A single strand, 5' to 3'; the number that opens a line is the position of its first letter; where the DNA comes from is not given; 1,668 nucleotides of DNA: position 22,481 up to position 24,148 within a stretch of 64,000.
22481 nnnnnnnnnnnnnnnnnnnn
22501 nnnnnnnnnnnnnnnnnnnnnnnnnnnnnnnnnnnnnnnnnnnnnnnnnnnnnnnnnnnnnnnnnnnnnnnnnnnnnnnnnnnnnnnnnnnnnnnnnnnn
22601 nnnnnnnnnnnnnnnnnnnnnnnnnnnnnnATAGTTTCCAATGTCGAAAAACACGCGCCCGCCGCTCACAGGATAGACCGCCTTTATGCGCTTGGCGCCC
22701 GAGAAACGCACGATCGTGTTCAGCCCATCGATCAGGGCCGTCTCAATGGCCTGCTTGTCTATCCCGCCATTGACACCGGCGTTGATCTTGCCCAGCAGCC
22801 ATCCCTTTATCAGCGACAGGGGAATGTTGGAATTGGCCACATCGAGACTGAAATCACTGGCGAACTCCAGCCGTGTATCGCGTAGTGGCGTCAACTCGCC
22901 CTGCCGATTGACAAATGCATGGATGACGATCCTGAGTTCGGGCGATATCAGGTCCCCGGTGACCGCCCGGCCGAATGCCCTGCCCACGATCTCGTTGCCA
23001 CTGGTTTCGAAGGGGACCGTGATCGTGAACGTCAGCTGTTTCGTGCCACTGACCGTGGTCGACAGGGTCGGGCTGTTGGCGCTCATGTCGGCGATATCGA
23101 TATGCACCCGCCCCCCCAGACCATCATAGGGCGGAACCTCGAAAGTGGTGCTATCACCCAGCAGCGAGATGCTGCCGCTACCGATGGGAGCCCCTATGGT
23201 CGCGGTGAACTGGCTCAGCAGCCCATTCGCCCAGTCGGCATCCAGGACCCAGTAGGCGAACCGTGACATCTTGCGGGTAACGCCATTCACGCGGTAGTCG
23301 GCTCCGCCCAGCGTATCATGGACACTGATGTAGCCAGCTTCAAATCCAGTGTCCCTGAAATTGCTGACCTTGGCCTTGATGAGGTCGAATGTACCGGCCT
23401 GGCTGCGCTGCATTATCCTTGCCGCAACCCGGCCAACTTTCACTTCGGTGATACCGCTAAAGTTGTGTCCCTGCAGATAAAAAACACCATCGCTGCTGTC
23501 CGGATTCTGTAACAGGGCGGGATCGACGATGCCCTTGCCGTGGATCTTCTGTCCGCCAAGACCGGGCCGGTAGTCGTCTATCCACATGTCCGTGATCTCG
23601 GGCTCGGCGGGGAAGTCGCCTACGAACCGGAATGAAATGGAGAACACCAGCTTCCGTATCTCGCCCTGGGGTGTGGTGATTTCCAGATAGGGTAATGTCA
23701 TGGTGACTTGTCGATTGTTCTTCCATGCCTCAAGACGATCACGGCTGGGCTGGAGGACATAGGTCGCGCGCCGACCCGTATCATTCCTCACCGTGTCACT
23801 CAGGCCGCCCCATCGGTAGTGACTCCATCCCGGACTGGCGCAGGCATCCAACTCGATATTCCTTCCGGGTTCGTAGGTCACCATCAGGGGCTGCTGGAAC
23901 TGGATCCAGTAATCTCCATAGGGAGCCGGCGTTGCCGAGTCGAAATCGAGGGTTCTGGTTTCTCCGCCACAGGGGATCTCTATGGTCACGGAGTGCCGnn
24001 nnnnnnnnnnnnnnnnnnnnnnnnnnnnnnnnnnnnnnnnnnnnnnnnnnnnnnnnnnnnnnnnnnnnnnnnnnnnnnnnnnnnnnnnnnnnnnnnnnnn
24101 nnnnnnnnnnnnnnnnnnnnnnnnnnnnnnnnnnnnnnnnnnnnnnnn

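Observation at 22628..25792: Giant secreted protein: tandem Ig-like modules separated by histone-H1/AlgP-like basic Ala-Pro-Arg-Lys linkers, plus about 450-aa unknown C-terminal domain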

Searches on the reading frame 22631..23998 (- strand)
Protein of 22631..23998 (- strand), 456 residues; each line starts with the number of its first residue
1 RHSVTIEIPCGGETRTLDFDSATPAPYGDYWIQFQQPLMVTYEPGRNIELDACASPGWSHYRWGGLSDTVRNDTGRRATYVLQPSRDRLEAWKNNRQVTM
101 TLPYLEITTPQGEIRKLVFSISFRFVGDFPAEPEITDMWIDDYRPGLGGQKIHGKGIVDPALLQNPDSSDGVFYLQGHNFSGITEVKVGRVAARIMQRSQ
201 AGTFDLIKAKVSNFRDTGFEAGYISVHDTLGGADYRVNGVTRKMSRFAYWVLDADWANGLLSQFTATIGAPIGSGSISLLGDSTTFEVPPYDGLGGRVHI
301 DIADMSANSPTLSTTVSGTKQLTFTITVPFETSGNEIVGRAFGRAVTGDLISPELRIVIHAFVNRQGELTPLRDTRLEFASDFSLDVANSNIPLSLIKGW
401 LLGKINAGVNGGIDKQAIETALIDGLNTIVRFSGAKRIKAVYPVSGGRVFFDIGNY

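Call 10: find_homologous_proteins(query=window:22631-23998:-, max_evalue=0.01)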
Query window:22631-23998:-: 8000 candidates shared short words with the query, none scored E <= 0.01.
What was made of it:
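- Tried and rejected: The same tool, queried with the C-terminal region, returned nothing, not even the protein itself (call 10).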

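Call 14: search_protein_representatives(protein=window:22631-23998:-)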
Query: 456 residues. Proteins with E-value up to 0.001 (for the whole library): 38; up to 1e-10: 16; up to 1e-30: 3. The best 38 are listed.
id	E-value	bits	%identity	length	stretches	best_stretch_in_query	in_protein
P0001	0.0e+00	1042.0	100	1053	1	1-456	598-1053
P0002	2.2e-53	198.0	29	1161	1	4-452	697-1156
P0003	1.2e-32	129.7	31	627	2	40-340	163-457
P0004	7.2e-28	113.9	33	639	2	131-341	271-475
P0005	6.9e-24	100.8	31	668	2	52-346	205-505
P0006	3.9e-23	98.3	30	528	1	122-453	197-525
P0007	1.1e-18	83.7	30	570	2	127-340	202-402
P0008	6.0e-18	81.2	27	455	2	131-346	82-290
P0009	2.4e-17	79.2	30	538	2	127-342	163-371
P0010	6.7e-16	74.5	26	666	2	48-340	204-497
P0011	2.3e-14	69.4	27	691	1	6-340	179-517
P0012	8.3e-13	64.3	31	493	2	129-340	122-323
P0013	2.0e-12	63.0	31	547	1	131-342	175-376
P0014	2.6e-12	62.7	32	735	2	132-340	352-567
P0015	5.6e-12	61.5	35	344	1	128-299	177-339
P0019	2.3e-10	56.2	24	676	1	47-454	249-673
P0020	1.4e-09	53.6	37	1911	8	23-70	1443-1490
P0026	4.5e-08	48.7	41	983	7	36-66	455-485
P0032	1.3e-05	40.6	28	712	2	137-340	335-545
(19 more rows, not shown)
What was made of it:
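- It is the part shared with all 38 relatives found among 1.84 billion representatives (call 14).
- Tried and rejected: The exhaustive phmmer search was therefore decisive (call 14).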

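Call 18: find_encoding_contigs(protein=P0002, flank=10000, max_places=4)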
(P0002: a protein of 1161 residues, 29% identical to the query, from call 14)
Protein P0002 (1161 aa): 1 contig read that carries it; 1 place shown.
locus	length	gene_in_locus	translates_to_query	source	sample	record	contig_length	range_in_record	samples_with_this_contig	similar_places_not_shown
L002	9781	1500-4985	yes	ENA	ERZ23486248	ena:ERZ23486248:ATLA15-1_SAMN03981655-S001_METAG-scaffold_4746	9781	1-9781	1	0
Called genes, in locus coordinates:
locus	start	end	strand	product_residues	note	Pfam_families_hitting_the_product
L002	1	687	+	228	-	?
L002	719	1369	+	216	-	-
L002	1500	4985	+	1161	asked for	-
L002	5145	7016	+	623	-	-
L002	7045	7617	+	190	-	-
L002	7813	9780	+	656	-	?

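Call 21: search_protein_families(library=pfam, proteins=[P0002, P0003, P0004, P0005, P0007, P0011, P0020, P0026], max_evalue=0.01)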
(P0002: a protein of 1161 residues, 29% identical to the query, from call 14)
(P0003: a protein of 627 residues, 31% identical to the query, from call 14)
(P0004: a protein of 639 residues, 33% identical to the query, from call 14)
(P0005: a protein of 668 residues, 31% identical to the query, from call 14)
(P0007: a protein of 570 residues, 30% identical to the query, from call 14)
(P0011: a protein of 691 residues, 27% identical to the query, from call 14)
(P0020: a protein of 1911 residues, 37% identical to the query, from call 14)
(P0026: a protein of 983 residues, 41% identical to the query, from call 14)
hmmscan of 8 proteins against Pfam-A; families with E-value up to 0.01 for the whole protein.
P0002 (1161 aa): 0 families

P0003 (627 aa): 0 families

P0004 (639 aa): 1 family
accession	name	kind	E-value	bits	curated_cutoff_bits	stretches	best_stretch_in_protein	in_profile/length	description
PF07705.17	CARDB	-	1.8e-05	25.3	22.7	1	217-260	59-99/101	CARDB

P0005 (668 aa): 0 families

P0007 (570 aa): 2 families
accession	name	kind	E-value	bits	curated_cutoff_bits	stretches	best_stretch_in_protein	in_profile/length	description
PF24625.1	DUF7626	-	0.0013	19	27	0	154-173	11-30/55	Domain of unknown function (DUF7626)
PF25296.1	Decapeptide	-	0.003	17.9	45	0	151-191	23-64/74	Decapeptide repeat region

P0011 (691 aa): 0 families

P0020 (1911 aa): 8 families
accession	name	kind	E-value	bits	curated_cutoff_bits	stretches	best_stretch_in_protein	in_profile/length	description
PF18998.6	Flg_new_2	-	2e-136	444.6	23.6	8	1368-1439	1-73/73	Divergent InlB B-repeat domain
PF02470.25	MlaD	-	3e-29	101.5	25.1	0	595-635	19-60/81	MlaD protein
PF05494.18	MlaC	-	2e-22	80.2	26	0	71-104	125-158/166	MlaC protein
PF24427.1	Ig_GP210_16th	-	6.4e-12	45.9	27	0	1702-1736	7-40/84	Nuclear pore complex protein GP210, Ig-like domain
PF25338.1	C2_DCK_4th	-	8.5e-09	36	27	0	553-599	82-128/135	Fourth C2 domain of dock-like protein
PF00732.25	GMC_oxred_N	-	7.2e-05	23.1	23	0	601-644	164-208/218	GMC oxidoreductase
PF14011.11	ESX-1_EspG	-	0.0078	16.3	27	0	1469-1527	63-121/245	EspG family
PF13600.11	DUF4140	-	0.01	16.7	27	0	1773-1802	29-56/98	N-terminal domain of unknown function (DUF4140)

P0026 (983 aa): 7 families
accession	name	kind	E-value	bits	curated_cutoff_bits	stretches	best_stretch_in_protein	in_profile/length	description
PF18998.6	Flg_new_2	-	6.7e-115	375.7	23.6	8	220-287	1-69/73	Divergent InlB B-repeat domain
PF08402.16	TOBE_2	-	4.7e-07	30.3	21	0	437-475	29-72/76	TOBE domain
PF11095.14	Gemin7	-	1.1e-06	28.9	25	0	343-365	22-44/76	Gem-associated protein 7 (Gemin7)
PF21621.3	MPI_cupin_dom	-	3.7e-06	27.2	27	0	431-474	21-64/79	Mannose-6-phosphate isomerase, cupin domain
PF24514.1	SpaA_4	-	9.1e-06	26.9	27.3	0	588-651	27-90/107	Prealbumin-like fold domain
PF08329.16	ChitinaseA_N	-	1.4e-05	25.2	21.2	0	676-742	22-84/133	Chitinase A, N-terminal domain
PF04479.18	RTA1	-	0.00023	21.2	24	0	281-322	67-108/208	RTA1 like protein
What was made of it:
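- On Divergent InlB B-repeat (Flg_new_2, PF18998): phmmer links C-terminal-region residues 23-90 (ORF 648-715) to proteins with eight Flg_new_2 repeats (calls 14, 21).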

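Call 30: predict_structure(alignment_id=A1)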
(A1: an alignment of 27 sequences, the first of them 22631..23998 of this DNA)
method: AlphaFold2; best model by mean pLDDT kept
length: 456 residues; sequences in the alignment: 27
mean_pLDDT: 83.6   pTM: 0.77
mean pLDDT of the five models: 83.6, 83.3, 83.0, 81.6, 80.2
residues with pLDDT >= 90: 177; 70-90: 208; 50-70: 70; < 50: 1
segments of 3 or more residues with pLDDT < 50: none
pLDDT, mean of each block of 10 residues (from residue 1): 78 80 65 76 80 77 62 78 70 66 65 74 77 89 93 94 93 95 90 96 94 82 79 54 86 89 92 91 88 86 90 87 95 89 89 95 94 90 78 80 86 84 90 87 89 81
secondary structure, 60 per line:
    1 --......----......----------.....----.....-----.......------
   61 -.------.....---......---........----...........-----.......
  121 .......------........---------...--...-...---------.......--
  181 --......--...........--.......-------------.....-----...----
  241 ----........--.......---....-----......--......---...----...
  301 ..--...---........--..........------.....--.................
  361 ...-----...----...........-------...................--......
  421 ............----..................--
elements in order: E3-8 E13-18 E29-33 E38-42 E48-54 E69-73 E77-82 H86-93 E98-108 E114-127 E134-141 E151-153 E156-158 E172-178 E183-188 E191-201 E204-210 E224-228 E234-236 E245-252 H255-261 E265-268 E274-279 E282-287 E291-293 E298-302 E305-307 E311-318 E321-330 E337-341 E344-363 E369-371 E376-386 H394-412 H415-432 E437-444 E448-454
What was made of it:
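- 23618..23998 (-): Head subdomain 1 (residues 626-752): a beta domain with a conserved Cys pair and an InlB-B-repeat / Flg_new_2-like motif. C-terminal model, pLDDT 62-80 in this part (call 30). phmmer hits to proteins that carry Flg_new_2 repeats (calls 14, 21).
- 23273..23617 (-): Head subdomain 2 (residues 753-867): an IPT-like Ig domain with the family motif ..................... Mostly pLDDT 89-96, falling to 54-82 near its C-terminal boundary (call 30).
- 22631..23272 (-): Head subdomain 3 (residues 868-1081): a beta sheet, two long helices and a terminal hairpin. Conserved motifs are G.P.G.G and FE..G.E..G. It lacks the Cys-rich insert found in most relatives. pLDDT mostly 86-95 (call 30).
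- Head: the C-terminal region folds confidently (pLDDT 83.6, pTM 0.77, call 30).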

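Call 33: fold_search(model_id=the predicted structure, library=pdb)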
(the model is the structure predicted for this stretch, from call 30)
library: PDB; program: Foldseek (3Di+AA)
matches with E <= 10: 1082; with E <= 0.001: 4
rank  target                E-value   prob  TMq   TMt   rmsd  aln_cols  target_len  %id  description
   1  4oia_B                1.4e-04  0.87  0.15  0.17  23.1       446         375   11  Crystal Structure of ICAM-5 D1-D4 ectodomain fragment, Space Group P4322 (released 2014-07-16)
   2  7k44                  6.4e-04  0.97  0.16  0.20  23.9       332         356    8  SGBP-B from a complex xyloglucan utilization locus in Bacteroides uniformis (released 2021-09-29)
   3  6e57_A                7.0e-04  0.82  0.17  0.18  28.4       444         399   11  Bacteroides ovatus mixed-linkage glucan utilization locus (MLGUL) SGBP-B in complex with mixed-linkage heptasaccharide (released 2019-05-29)
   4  4dkd_C                7.8e-04  0.85  0.13  0.20  21.3       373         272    9  Crystal Structure of Human Interleukin-34 Bound to Human CSF-1R (released 2012-04-11)
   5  4liq_E                1.3e-03  0.44  0.12  0.12  31.1       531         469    8  Structure of the extracellular domain of human CSF-1 receptor in complex with the Fab fragment of RG7155 (released 2014-06-18)
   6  5e7g_A                1.3e-03  0.80  0.15  0.16  21.1       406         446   11  Crystal structure of Bacova_02650 with xylogluco-oligosaccharide (released 2016-05-04)
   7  6e57_C                1.4e-03  0.69  0.17  0.19  27.4       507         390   12  Bacteroides ovatus mixed-linkage glucan utilization locus (MLGUL) SGBP-B in complex with mixed-linkage heptasaccharide (released 2019-05-29)
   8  6e57_B                1.5e-03  0.66  0.16  0.18  28.5       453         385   12  Bacteroides ovatus mixed-linkage glucan utilization locus (MLGUL) SGBP-B in complex with mixed-linkage heptasaccharide (released 2019-05-29)
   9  4oia_A                1.8e-03  0.57  0.15  0.17  19.9       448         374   12  Crystal Structure of ICAM-5 D1-D4 ectodomain fragment, Space Group P4322 (released 2014-07-16)
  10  8dfm_A                1.9e-03  0.57  0.16  0.17  22.8       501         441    7  Ectodomain of full-length wild-type KIT-SCF dimers (released 2023-03-29)
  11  8uid_A                2.8e-03  0.57  0.12  0.08  27.6       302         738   11  Archaeal highly thermostable GH35 family beta-galactosidase from Desulfurococcus amyloliticus (released 2024-10-16)
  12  4oi9_A                2.8e-03  0.47  0.14  0.16  23.7       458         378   11  Crystal Structure of ICAM-5 D1-D4 ectodomain fragment, Space Group P21 (released 2014-07-16)
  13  4wrl_C                3.1e-03  0.82  0.15  0.22  20.3       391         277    8  Structure of the human CSF-1:CSF-1R complex (released 2015-08-12)
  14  4jry_D                3.3e-03  0.87  0.13  0.24  12.2       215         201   11  Crystal Structure of SB47 TCR-HLA B*3505-LPEP complex (released 2013-04-10)
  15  4wrm_A                3.3e-03  0.38  0.14  0.14  24.5       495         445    7  Structure of the human CSF-1:CSF-1R complex (released 2015-08-12)
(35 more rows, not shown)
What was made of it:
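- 22631..23272 (-): Weak Foldseek match to YceB 3l6i_A: probability 0.99, target-normalised TM 0.40, E 7e-3 (call 33).
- On TULIP / YceB (DUF1439) lipid-binding domains: Foldseek match to 3l6i_A: probability 0.99, E 7e-3, target-normalised TM 0.40, rmsd 7.4 (call 33).
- Closest known: YceB / DUF1439 and other bacterial TULIP lipid-binding domains. Same: It gives a Foldseek match to YceB 3l6i_A at probability 0.99 (call 33).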

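Call 51: find_encoding_contigs(protein=P0005, flank=8000, max_places=2)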
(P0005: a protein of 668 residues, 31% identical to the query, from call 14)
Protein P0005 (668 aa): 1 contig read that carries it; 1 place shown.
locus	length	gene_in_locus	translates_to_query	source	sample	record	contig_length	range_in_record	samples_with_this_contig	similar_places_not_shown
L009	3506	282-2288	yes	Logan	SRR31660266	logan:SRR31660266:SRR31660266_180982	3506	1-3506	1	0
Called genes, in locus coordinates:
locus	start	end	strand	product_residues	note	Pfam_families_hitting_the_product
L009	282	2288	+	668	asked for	-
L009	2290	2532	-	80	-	-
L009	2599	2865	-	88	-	-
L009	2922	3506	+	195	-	?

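Call 52: find_encoding_contigs(protein=P0019, flank=8000, max_places=2)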
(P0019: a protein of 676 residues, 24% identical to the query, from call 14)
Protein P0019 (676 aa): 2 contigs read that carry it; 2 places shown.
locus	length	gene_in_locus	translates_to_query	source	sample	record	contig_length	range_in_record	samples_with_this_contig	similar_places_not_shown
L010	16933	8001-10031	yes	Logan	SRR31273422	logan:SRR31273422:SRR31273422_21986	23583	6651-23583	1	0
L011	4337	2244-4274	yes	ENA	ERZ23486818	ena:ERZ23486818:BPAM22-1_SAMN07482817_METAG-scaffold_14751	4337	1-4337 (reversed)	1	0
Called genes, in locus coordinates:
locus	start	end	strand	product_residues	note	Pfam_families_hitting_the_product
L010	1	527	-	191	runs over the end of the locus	PF07719:TPR_2 (faint), PF13432:TPR_16, PF13414:TPR_11 (faint)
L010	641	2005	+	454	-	PF03023:MurJ, PF01554:MatE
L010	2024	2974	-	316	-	PF03372:Exo_endo_phos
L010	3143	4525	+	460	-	PF00202:Aminotran_3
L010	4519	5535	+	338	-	PF04958:AstA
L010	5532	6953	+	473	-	PF00171:Aldedh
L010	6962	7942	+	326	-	PF19420:DDAH_eukar (weak)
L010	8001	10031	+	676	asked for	-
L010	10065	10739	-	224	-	PF01914:MarC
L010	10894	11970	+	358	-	PF03372:Exo_endo_phos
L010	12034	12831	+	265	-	-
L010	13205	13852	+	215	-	-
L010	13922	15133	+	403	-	PF00890:FAD_binding_2, PF01266:DAO (weak), PF01494:FAD_binding_3 (faint), PF03486:HI0933_like, PF07992:Pyr_redox_2, PF12831:FAD_oxidored, PF13738:Pyr_redox_3 (faint), PF22780:HI0933_like_1st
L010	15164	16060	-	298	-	PF05721:PhyH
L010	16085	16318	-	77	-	PF09905:VF530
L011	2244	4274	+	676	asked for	-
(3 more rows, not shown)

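Call 53: find_encoding_contigs(protein=P0003, flank=8000, max_places=2)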
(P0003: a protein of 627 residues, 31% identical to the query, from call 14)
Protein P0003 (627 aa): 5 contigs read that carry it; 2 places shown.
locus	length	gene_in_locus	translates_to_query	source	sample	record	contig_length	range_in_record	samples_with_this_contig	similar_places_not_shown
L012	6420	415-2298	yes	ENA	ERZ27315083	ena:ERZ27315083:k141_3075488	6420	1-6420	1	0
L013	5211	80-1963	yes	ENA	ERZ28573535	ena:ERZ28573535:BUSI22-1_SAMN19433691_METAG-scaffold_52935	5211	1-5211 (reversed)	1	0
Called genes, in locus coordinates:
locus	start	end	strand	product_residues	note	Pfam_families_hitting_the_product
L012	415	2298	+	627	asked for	-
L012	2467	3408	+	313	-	-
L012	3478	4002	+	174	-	-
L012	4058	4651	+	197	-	-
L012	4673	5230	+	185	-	-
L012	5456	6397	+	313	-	-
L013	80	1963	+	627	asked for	-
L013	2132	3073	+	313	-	-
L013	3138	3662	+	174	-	-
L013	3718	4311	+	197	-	-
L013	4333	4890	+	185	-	-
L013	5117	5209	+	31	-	?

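Call 98: fold_search(model_id=the predicted structure, library=viral)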
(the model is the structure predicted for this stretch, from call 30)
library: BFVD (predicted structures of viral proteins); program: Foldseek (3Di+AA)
matches with E <= 10: 783; with E <= 0.001: 2
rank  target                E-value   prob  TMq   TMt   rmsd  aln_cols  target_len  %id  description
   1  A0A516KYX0            9.8e-07  1.00  0.18  0.12  21.9       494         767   10  (no name in the UniProt tables at hand)
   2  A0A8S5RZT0            7.9e-04  0.77  0.18  0.21  17.6       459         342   11  Binding domain, N-terminal [Myoviridae sp. ctNQV2]
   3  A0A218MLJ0            1.3e-03  0.47  0.13  0.08  24.0       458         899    8  Uncharacterized protein [uncultured virus]
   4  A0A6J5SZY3            2.0e-03  0.60  0.17  0.08  23.2       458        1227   10  Ig [uncultured Caudovirales phage]
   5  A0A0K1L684            3.2e-03  0.84  0.21  0.22  20.4       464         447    6  ORF_062R [Scale drop disease virus]
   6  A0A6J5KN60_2          3.2e-03  0.14  0.09  0.05  51.7       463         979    9  Tip attachment protein J (Fragment) [uncultured Caudovirales phage]
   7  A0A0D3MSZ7            4.0e-03  0.30  0.12  0.04  23.1       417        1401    9  Tail protein [Lactococcus phage WRP3]
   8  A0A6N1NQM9            4.4e-03  0.47  0.14  0.15  32.9       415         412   11  Uncharacterized protein [Tupanvirus soda lake]
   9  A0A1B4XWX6            4.9e-03  0.69  0.17  0.09  16.4       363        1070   12  Tail collar domain [Tenacibaculum phage pT24]
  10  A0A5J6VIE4            5.1e-03  0.35  0.15  0.08  24.2       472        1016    9  Uncharacterized protein [Megaviridae environmental sample]
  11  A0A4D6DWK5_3          7.2e-03  0.33  0.14  0.07  40.6       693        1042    9  Uncharacterized protein [Edwardsiella phage pEt-SU]
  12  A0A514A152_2          7.9e-03  0.20  0.12  0.06  20.4       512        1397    9  Uncharacterized protein [Aeromonas phage LAh10]
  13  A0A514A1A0            8.3e-03  0.23  0.13  0.08  22.3       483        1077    9  Uncharacterized protein [Aeromonas phage LAh10]
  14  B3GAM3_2              8.7e-03  0.23  0.13  0.08  31.1       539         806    9  AMDV4_2 [uncultured virus]
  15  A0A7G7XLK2            9.6e-03  0.21  0.13  0.07  35.3       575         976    8  Uncharacterized protein [Aeromonas phage D6]
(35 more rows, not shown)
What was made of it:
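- Tried and rejected: BFVD gave nothing specific (call 98).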

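Call 111: search_dna_similar(query=window:22631-23998:-, collection=plasmids, mode=protein, max_evalue=0.001, max_rows=8)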
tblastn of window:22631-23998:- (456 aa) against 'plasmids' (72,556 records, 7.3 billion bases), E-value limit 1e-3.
No match.
